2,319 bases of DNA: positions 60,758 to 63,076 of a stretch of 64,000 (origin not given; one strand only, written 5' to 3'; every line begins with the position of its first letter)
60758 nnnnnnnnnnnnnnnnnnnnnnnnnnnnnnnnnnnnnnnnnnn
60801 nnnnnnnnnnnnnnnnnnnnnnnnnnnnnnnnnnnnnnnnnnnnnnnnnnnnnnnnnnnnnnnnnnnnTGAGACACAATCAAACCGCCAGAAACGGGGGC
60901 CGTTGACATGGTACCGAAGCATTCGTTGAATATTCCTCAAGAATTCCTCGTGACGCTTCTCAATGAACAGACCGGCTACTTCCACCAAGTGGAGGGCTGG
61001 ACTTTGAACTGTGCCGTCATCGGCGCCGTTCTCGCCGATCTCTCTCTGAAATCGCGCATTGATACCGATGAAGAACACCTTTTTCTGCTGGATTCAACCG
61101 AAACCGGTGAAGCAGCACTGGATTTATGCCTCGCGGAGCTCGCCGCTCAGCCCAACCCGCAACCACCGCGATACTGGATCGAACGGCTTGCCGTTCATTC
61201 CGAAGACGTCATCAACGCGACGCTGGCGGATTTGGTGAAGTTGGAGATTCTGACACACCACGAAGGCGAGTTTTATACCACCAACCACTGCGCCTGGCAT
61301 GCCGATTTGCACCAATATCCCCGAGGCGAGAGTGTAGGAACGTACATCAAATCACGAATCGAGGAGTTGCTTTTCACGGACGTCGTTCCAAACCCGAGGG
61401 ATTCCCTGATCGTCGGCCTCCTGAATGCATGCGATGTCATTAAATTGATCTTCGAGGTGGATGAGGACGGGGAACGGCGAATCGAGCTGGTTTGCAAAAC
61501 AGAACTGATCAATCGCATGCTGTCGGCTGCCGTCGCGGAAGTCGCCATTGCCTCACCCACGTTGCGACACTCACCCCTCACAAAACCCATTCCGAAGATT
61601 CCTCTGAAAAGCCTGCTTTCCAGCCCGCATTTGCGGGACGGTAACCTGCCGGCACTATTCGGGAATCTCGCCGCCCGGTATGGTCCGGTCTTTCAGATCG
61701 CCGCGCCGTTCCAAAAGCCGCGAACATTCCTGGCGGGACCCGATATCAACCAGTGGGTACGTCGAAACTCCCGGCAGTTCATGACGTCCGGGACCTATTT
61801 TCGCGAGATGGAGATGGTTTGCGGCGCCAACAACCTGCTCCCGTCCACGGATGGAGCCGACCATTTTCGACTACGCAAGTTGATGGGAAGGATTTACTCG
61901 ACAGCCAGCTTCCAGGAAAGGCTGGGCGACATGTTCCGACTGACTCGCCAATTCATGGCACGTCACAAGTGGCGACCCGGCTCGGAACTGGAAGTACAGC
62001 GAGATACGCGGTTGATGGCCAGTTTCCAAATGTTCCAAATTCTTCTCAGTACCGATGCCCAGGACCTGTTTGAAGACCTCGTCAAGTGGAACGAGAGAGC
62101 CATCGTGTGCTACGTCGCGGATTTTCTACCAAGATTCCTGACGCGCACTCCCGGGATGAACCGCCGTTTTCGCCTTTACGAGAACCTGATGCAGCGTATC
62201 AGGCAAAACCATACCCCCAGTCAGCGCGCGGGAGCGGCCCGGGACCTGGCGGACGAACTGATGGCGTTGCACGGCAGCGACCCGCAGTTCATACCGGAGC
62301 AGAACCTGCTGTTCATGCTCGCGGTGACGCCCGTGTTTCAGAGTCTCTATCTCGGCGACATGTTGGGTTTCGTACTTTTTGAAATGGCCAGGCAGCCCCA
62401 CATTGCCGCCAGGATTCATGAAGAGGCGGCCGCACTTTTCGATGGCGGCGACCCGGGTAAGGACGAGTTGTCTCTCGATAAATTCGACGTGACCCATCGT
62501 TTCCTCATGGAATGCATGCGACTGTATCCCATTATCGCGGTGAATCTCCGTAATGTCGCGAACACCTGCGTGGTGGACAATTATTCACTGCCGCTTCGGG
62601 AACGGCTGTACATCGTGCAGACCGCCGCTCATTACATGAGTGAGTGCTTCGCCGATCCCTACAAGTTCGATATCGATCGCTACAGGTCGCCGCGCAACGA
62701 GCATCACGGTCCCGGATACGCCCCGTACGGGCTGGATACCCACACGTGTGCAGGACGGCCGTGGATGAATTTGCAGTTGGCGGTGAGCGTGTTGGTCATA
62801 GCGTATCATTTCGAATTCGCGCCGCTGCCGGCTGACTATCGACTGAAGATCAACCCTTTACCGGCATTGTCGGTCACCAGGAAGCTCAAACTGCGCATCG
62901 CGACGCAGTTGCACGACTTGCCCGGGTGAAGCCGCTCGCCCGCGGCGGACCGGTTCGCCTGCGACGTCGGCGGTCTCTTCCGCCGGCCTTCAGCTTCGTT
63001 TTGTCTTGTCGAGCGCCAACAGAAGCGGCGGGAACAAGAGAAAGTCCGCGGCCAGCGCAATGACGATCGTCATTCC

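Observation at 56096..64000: Putative bacterial sterol-biosynthesis cluster with a fused squalene-epoxidase/oxidosqualene-cyclase and a GPP34-P450 fusion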

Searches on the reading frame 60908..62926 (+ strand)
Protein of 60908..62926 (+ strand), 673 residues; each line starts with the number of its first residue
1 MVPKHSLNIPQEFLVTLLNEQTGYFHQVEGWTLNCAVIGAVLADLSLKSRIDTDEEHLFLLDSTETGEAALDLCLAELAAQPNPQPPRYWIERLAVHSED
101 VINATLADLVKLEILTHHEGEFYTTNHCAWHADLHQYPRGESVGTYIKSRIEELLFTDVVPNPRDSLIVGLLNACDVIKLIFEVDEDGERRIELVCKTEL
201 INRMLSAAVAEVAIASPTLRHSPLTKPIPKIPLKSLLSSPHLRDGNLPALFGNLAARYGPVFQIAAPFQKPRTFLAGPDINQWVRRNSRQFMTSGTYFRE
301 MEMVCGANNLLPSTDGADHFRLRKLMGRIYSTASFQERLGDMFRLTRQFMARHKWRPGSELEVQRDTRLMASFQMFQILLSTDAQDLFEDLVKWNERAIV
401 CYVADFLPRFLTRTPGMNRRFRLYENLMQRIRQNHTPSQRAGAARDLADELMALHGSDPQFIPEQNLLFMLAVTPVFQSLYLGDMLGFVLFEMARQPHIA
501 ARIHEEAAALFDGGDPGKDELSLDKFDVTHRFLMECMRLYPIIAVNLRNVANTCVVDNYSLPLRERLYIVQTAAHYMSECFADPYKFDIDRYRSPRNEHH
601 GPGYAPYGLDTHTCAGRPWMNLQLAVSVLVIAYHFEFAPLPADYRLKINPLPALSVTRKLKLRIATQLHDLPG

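Call 6: search_protein_families(library=pfam, proteins=[window:60908-62926:+], max_evalue=0.01)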
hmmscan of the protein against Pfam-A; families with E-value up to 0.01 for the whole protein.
window:60908-62926:+ (673 aa): 2 families
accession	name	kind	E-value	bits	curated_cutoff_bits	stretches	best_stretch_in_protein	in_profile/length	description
PF05719.16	GPP34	-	1.8e-24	87.4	29.1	1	9-211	1-200/201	Golgi phosphoprotein 3 (GPP34)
PF00067.27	p450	-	3.9e-22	79.1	22.8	1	233-656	7-453/462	Cytochrome P450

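Call 19: find_homologous_proteins(query=window:60908-62926:+, max_evalue=0.00001)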
Query window:60908-62926:+ (673 aa): 412 proteins with E <= 0.00001 among 8000 candidates; the best 120 are listed.
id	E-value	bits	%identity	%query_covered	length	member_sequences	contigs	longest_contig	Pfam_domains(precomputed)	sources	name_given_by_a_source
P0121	0.0e+0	1563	100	100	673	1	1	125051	PF05719.17,PF00067.28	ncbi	-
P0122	0.0e+0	1393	87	100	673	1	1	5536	PF05719.17,PF00067.28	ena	-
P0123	0.0e+0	1265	80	99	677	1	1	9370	PF05719.17,PF00067.28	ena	-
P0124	0.0e+0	1259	78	100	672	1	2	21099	PF05719.17,PF00067.28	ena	-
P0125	0.0e+0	1241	77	100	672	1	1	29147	PF05719.17,PF00067.28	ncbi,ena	-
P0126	0.0e+0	1239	77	100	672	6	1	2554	PF05719.17,PF00067.28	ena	-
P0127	0.0e+0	1210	76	99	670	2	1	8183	PF05719.17,PF00067.28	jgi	jgi:cytochrome P450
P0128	0.0e+0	1208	75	100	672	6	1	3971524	PF05719.17,PF00067.28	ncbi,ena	-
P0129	0.0e+0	1208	74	100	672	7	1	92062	PF05719.17,PF00067.28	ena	-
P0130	0.0e+0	1197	74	100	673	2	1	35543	PF05719.17,PF00067.28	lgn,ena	-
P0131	0.0e+0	1195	74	100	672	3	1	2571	PF05719.17,PF00067.28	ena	-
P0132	0.0e+0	1187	74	100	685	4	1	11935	PF05719.17,PF00067.28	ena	-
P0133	0.0e+0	1181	74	99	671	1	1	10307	PF05719.17,PF00067.28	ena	-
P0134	0.0e+0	1178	74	100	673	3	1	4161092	PF05719.17,PF00067.28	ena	-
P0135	0.0e+0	1164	72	99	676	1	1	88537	PF05719.17,PF00067.28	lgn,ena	-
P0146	0.0e+0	1089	67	100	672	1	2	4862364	PF05719.17,PF00067.28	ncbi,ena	-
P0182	1.2e-263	895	56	100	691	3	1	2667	PF05719.17,PF00067.28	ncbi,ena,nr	ncbi:MAG: cytochrome P450 [Rhodobacteraceae bacterium]|nr:cytochrome P450 [Paracoccaceae bacterium]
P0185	1.6e-254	865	53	100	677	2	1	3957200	PF05719.17,PF00067.28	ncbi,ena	-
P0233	2.4e-222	758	50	99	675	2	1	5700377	PF05719.17,PF00067.28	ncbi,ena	-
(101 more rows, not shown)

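Call 20: find_encoding_contigs(protein=P0121, flank=10000, max_places=3)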
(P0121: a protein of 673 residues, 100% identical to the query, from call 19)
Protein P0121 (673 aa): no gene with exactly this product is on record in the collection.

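Call 21: list_cluster_members(proteins=[P0121, P0125, P0128])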
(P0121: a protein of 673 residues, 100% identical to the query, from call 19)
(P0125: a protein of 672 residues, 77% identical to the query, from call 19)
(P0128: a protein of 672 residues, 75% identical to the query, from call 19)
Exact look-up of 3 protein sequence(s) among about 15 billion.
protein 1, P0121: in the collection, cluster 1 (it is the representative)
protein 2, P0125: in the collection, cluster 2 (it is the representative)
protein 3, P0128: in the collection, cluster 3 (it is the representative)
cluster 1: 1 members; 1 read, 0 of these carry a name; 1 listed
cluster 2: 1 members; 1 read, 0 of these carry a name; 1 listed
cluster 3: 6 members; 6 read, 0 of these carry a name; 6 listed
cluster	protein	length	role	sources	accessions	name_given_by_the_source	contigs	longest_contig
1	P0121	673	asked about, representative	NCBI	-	-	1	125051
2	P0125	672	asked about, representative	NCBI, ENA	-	-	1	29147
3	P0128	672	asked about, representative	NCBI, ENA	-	-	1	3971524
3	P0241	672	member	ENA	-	-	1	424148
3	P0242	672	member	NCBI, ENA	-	-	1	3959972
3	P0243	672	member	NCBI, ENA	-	-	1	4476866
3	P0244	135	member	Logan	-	-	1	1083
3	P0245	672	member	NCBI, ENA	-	-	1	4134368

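Call 22: find_encoding_contigs(protein=P0128, flank=10000, max_places=2)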
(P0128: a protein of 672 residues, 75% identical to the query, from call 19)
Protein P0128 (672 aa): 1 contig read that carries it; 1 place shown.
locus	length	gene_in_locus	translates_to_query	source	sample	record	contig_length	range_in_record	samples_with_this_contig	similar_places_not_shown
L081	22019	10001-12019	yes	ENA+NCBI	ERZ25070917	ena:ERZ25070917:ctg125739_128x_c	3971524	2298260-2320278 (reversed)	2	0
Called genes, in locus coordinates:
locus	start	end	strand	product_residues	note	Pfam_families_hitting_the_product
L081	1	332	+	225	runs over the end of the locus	PF01983:CofC, PF12804:NTP_transf_3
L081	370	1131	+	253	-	PF01996:F420_ligase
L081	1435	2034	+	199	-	PF03807:F420_oxidored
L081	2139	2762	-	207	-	PF02798:GST_N, PF13417:GST_N_3, PF13409:GST_N_2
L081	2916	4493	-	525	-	PF20695:UbiD_N, PF01977:UbiD, PF20696:UbiD_C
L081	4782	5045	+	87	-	-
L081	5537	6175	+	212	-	PF02798:GST_N, PF13417:GST_N_3 (weak), PF13409:GST_N_2 (weak)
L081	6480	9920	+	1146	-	PF01266:DAO (weak), PF01494:FAD_binding_3, PF13450:NAD_binding_8 (faint), PF08491:SE, PF00432:Prenyltrans (faint), PF13249:SQHop_cyclase_N, PF07678:TED_complement (faint), PF13243:SQHop_cyclase_C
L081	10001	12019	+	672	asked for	PF05719:GPP34, PF00067:p450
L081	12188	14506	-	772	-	PF03176:MMPL, PF12349:Sterol-sensing (weak), PF03176:MMPL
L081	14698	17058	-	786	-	PF03176:MMPL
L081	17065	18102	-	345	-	PF15902:Sortilin-Vps10 (faint), PF25852:DUF6242_C (faint), PF14870:PSII_BNR (weak), PF02012:BNR (faint), PF14870:PSII_BNR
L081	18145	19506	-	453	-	PF07044:DUF1329, PF17131:TP_0789-like (weak)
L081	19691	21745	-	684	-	PF06980:DUF1302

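Call 23: find_encoding_contigs(protein=P0125, flank=10000, max_places=2)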
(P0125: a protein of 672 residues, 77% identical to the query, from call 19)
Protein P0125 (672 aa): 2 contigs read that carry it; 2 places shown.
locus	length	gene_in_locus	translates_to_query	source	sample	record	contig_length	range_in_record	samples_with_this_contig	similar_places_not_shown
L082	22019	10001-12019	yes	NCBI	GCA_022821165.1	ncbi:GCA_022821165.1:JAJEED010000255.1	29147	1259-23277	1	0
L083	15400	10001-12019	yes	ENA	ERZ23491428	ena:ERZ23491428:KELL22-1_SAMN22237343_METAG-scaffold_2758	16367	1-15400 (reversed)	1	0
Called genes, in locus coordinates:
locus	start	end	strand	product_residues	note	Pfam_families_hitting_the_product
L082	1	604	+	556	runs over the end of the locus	-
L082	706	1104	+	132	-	PF01475:FUR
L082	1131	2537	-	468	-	PF00890:FAD_binding_2, PF01134:GIDA (weak), PF03486:HI0933_like (weak), PF07992:Pyr_redox_2, PF12831:FAD_oxidored, PF13450:NAD_binding_8 (weak), PF00070:Pyr_redox, PF02852:Pyr_redox_dim, +3 more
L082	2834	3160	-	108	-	PF11196:DUF2834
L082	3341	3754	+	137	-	PF03994:DUF350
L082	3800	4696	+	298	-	PF13365:Trypsin_2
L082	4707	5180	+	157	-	PF00293:NUDIX, PF14815:NUDIX_4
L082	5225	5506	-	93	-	-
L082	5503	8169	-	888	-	PF08491:SE, PF13249:SQHop_cyclase_N, PF13243:SQHop_cyclase_C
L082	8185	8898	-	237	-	PF01494:FAD_binding_3, PF07992:Pyr_redox_2 (faint), PF01266:DAO (weak), PF03486:HI0933_like (faint), PF12831:FAD_oxidored, PF13450:NAD_binding_8 (weak), PF08491:SE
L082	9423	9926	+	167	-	-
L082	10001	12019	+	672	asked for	PF05719:GPP34, PF00067:p450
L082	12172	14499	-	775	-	PF03176:MMPL, PF12349:Sterol-sensing (faint), PF03176:MMPL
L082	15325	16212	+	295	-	PF00561:Abhydrolase_1, PF12146:Hydrolase_4 (weak), PF12697:Abhydrolase_6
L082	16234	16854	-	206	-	PF13417:GST_N_3, PF13409:GST_N_2, PF13410:GST_C_2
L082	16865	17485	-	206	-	PF02798:GST_N, PF13417:GST_N_3, PF13409:GST_N_2, PF13410:GST_C_2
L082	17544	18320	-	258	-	PF00753:Lactamase_B, PF16123:HAGH_C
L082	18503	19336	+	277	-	PF13714:PEP_mutase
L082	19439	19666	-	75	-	-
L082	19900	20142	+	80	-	PF02604:PhdYeFM_antitox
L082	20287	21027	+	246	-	-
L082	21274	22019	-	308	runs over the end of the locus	PF04204:HTS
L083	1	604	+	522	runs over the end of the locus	?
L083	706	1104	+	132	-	PF01475:FUR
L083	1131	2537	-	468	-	PF00890:FAD_binding_2, PF01134:GIDA (weak), PF03486:HI0933_like (weak), PF07992:Pyr_redox_2, PF12831:FAD_oxidored, PF13450:NAD_binding_8 (weak), PF00070:Pyr_redox, PF02852:Pyr_redox_dim, +3 more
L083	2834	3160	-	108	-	PF11196:DUF2834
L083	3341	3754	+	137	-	PF03994:DUF350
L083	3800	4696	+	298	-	PF13365:Trypsin_2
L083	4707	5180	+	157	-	PF00293:NUDIX, PF14815:NUDIX_4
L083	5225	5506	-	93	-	-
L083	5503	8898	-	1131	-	PF01266:DAO (weak), PF01494:FAD_binding_3, PF03486:HI0933_like (faint), PF07992:Pyr_redox_2 (faint), PF12831:FAD_oxidored (weak), PF08491:SE, PF13249:SQHop_cyclase_N, PF13243:SQHop_cyclase_C, +1 more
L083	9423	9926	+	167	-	-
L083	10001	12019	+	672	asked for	PF05719:GPP34, PF00067:p450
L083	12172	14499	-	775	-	PF03176:MMPL, PF12349:Sterol-sensing (faint), PF03176:MMPL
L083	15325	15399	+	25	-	?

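Call 30: search_solved_structures(query=window:60908-62926:+, max_evalue=0.01, show_alignments=1)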
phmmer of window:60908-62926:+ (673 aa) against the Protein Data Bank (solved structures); distinct sequences matched with E-value up to 0.01: 199 (the best 60 are shown).
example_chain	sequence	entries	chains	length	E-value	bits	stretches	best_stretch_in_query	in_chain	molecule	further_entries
7f3w_A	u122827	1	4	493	1.7e-15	59.8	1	329-650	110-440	cytochrome P450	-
7f3h_A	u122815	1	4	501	6.7e-15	57.8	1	443-650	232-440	Bifunctional cytochrome P450/NADPH--P450 reductase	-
7tef_A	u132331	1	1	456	8.9e-14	54.1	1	399-646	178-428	Cytochrome P450 51B1 Cyp51B1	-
7jj1_A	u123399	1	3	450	1.7e-13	53.2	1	376-646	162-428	Cytochrome P450 51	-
6mi0_A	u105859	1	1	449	1.8e-13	53.2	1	376-646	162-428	Cytochrome P450 51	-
6mcw_A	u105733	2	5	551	2.8e-13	52.5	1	376-646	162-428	Cytochrome P450 51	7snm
8x1w_A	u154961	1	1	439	3.5e-13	52.2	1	241-655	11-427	Taxadiene 5-alpha hydroxylase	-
7wzl_A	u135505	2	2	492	5.5e-13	51.5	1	282-639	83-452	Putative cytochrome P450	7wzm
8x3e_A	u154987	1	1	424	3.8e-12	48.7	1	248-655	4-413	Taxadiene 5-alpha hydroxylase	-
2ve3_A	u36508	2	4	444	1.8e-10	43.2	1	255-661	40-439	PUTATIVE CYTOCHROME P450 120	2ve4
1u13_A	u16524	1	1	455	1.6e-09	40.1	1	400-647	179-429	Cytochrome P450 51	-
2w0a_A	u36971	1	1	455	1.6e-09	40.1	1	400-647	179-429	CYTOCHROME P450 51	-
1x8v_A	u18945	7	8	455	1.6e-09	40.1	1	400-647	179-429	Cytochrome P450 51 | STEROL 14ALPHA-DEMETHYLASE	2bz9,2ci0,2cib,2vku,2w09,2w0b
1e9x_A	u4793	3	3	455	1.8e-09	39.9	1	400-646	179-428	CYTOCHROME P450 51-LIKE RV0764C | CYTOCHROME P450 51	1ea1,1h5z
6n6q_A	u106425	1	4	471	2.4e-09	39.5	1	462-664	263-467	Cytochrome P450 (CYP102L1)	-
5vcd_A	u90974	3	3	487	7.6e-09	37.8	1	483-641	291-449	Cytochrome P450 3A4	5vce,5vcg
2q9f_A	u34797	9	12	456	1.4e-08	36.9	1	484-642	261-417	Cytochrome P450 46A1 | Cholesterol 24-hydroxylase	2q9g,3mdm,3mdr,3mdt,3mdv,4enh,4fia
4d6z_A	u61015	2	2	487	1.7e-08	36.7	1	482-642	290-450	CYTOCHROME P450 3A4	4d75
4ny4_A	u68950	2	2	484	1.9e-08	36.5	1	483-642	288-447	Cytochrome P450 3A4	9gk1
1w0e_A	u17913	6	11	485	1.9e-08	36.5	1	483-642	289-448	CYTOCHROME P450 3A4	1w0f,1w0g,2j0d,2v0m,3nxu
6ma7_A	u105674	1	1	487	1.9e-08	36.5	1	483-642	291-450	Cytochrome P450 3A4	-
1tqn_A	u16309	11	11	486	2e-08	36.5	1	483-642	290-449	cytochrome P450 3A4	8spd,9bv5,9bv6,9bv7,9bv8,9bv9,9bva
7lxl_A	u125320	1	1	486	2e-08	36.5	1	483-642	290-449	Cytochrome P450 3A4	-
3tjs_A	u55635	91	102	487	2e-08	36.5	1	483-642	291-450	Cytochrome P450 3A4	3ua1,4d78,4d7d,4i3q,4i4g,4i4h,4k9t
9wat_A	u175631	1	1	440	2.1e-08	36.4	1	483-637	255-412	Cytochrome P450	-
9yk4_A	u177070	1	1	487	2.4e-08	36.2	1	483-641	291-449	Cytochrome P450 3A4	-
7kvk_A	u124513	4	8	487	2.8e-08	36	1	483-642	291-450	Cytochrome P450 3A4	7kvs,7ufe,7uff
5veu_A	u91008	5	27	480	3e-08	35.9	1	483-654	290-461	Cytochrome P450 3A5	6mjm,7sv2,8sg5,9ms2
7lad_A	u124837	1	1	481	3e-08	35.9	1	483-654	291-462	Cytochrome P450 3A5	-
5t6q_A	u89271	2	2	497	7.1e-08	34.6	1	487-648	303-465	Cytochrome P450 4B1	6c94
6c93_A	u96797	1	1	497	7.5e-08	34.6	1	487-648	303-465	Cytochrome P450 4B1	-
8qze_A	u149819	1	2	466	2.7e-07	32.7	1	445-648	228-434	Bifunctional cytochrome P450/NADPH--P450 reductase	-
3psx_A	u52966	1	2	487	2.7e-07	32.7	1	444-648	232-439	Bifunctional P-450/NADPH-P450 reductase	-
3e4e_A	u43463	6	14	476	3e-07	32.6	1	407-651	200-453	Cytochrome P450 2E1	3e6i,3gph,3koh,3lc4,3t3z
4rsn_A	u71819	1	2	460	3e-07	32.6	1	445-648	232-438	Bifunctional P-450/NADPH-P450 reductase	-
7yd9_A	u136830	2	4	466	3.5e-07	32.3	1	445-648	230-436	Bifunctional cytochrome P450/NADPH--P450 reductase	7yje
9wuk_A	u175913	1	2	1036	3.7e-07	32.3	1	242-649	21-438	bifunctional cytochrome P450/NADPH--P450 reductase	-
9wuc_A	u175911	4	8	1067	4e-07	32.2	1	243-649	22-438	bifunctional cytochrome P450/NADPH--P450 reductase | SoP450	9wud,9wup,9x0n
1p0x_A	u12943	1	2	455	4.1e-07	32.1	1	445-648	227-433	Bifunctional P-450:NADPH-P450 reductase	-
4zf6_A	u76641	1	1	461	5e-07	31.8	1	445-648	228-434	Bifunctional P-450/NADPH-P450 reductase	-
4zf8_A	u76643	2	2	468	5.1e-07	31.8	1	445-648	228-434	Bifunctional P-450/NADPH-P450 reductase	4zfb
1zoa_A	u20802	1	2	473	5.2e-07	31.8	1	445-648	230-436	Bifunctional P-450:NADPH-P450 reductase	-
4kq8_A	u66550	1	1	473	6e-07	31.6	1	439-630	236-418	Cytochrome P450 19A1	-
3qi8_B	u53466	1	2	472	6.3e-07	31.5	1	444-649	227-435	Evolved Cytochrome P450 variant (22A3)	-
3eqm_A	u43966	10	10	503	6.9e-07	31.4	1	439-630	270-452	Cytochrome P450 19A1 | Aromatase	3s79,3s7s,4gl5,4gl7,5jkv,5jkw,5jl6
8gk3_A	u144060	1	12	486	7.3e-07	31.3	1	483-641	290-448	Cytochrome P450 3A7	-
4hgh_A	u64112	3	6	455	8.2e-07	31.1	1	444-648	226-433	Bifunctional P-450/NADPH-P450 reductase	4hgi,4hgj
4hgf_A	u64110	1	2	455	8.3e-07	31.1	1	444-648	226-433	Bifunctional P-450/NADPH-P450 reductase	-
4hgg_A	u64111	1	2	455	8.3e-07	31.1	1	444-648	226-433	Bifunctional P-450/NADPH-P450 reductase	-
7yde_A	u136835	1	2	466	8.4e-07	31.1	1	445-648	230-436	Bifunctional cytochrome P450/NADPH--P450 reductase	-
7mk8_A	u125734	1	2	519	8.6e-07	31.1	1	483-641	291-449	Isoform 2 of Cytochrome P450 3A7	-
3ekd_A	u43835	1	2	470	8.9e-07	31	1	445-648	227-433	Cytochrome P450(BM-3)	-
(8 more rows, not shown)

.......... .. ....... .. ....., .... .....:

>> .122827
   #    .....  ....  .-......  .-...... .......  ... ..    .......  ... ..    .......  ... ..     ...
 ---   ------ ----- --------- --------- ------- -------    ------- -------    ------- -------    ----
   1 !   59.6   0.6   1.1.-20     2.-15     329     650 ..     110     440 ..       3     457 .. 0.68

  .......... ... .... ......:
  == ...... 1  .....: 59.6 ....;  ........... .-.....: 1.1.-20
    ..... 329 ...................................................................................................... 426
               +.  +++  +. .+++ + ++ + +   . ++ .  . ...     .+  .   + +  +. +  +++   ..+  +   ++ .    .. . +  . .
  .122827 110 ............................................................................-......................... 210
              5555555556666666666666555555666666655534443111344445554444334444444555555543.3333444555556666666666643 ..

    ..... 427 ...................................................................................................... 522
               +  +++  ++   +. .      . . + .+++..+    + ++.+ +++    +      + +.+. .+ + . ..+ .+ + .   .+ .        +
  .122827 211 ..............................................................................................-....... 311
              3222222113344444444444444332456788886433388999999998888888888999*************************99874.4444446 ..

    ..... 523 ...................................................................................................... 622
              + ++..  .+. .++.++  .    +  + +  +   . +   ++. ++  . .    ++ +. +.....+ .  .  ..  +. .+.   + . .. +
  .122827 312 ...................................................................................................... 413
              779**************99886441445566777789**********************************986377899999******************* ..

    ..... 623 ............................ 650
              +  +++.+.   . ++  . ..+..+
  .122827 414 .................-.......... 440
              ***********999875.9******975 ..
